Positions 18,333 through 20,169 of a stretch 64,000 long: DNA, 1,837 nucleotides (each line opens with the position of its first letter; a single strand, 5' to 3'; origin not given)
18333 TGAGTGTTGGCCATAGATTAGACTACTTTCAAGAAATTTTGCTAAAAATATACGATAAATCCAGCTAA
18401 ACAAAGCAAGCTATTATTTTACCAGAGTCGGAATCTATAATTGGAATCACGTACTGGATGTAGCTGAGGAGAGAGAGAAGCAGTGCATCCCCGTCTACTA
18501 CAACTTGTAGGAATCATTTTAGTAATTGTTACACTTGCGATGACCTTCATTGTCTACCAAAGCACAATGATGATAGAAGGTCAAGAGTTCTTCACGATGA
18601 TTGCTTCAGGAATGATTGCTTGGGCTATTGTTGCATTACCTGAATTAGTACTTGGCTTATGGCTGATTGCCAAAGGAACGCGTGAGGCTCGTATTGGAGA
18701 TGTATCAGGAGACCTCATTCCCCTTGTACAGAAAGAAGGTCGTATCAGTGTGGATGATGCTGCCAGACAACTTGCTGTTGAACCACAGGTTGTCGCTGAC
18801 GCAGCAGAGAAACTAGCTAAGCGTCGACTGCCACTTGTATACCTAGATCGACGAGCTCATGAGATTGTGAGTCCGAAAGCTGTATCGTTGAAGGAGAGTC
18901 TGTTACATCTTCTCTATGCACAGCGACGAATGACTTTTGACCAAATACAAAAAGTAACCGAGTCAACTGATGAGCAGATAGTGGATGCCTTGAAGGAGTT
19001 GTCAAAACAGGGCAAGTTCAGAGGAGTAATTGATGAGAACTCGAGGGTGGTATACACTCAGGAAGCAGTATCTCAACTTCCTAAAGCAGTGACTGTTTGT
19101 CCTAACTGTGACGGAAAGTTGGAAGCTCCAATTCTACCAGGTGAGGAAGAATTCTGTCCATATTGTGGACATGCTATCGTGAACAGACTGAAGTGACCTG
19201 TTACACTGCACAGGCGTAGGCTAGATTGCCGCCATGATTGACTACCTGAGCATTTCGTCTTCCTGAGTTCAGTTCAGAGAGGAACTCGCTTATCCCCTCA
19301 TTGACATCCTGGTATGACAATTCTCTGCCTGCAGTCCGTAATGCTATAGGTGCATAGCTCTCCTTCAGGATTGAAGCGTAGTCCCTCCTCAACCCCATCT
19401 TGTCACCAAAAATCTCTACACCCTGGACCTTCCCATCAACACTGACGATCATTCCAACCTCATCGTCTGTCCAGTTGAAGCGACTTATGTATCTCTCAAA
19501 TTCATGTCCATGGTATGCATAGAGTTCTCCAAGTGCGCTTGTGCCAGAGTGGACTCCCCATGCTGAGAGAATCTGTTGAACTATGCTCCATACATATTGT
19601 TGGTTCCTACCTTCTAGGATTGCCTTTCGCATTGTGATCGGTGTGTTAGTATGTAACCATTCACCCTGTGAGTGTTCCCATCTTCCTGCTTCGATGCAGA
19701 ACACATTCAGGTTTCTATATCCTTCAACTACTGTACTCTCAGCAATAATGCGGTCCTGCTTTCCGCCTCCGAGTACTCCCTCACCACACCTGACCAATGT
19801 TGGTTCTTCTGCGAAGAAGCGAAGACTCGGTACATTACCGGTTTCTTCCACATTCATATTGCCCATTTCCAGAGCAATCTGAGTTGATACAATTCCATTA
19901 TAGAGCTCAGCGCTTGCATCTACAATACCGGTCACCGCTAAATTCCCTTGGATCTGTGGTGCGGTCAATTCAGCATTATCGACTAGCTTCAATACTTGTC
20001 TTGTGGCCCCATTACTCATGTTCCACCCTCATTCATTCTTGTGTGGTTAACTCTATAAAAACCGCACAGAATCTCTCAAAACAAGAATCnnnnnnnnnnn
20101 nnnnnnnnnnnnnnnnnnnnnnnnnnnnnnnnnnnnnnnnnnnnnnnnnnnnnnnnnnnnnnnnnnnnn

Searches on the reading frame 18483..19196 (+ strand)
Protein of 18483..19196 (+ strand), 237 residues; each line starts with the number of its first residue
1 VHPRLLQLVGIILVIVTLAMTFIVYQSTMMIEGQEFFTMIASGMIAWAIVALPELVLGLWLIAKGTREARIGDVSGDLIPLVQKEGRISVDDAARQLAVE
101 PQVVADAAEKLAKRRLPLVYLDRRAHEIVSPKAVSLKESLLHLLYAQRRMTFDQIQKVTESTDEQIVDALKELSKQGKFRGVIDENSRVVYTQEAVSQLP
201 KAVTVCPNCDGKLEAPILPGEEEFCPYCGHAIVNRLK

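Call 33: search_protein_families(library=pfam, proteins=[window:18483-19196:+], max_evalue=0.001)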
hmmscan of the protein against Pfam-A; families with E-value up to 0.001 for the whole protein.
window:18483-19196:+ (237 aa): 2 families
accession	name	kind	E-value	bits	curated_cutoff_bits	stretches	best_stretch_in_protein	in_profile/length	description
PF09756.15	DDRGK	-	0.00026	21.1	27.8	1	160-193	124-157/188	DDRGK domain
PF13240.11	Zn_Ribbon_1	-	0.00093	19.4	25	0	219-231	10-22/23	zinc-ribbon domain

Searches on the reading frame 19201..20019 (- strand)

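Call 33: search_protein_families(library=pfam, proteins=[window:19201-20019:-], max_evalue=0.001)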
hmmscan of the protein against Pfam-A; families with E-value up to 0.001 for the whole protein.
window:19201-20019:- (272 aa): 1 family
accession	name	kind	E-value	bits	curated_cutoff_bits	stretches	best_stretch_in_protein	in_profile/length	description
PF20208.3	ARPP-1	-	9.3e-37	127.4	27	1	17-257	3-263/297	ARG and Rhodanese-Phosphatase-superfamily-associated Protein domain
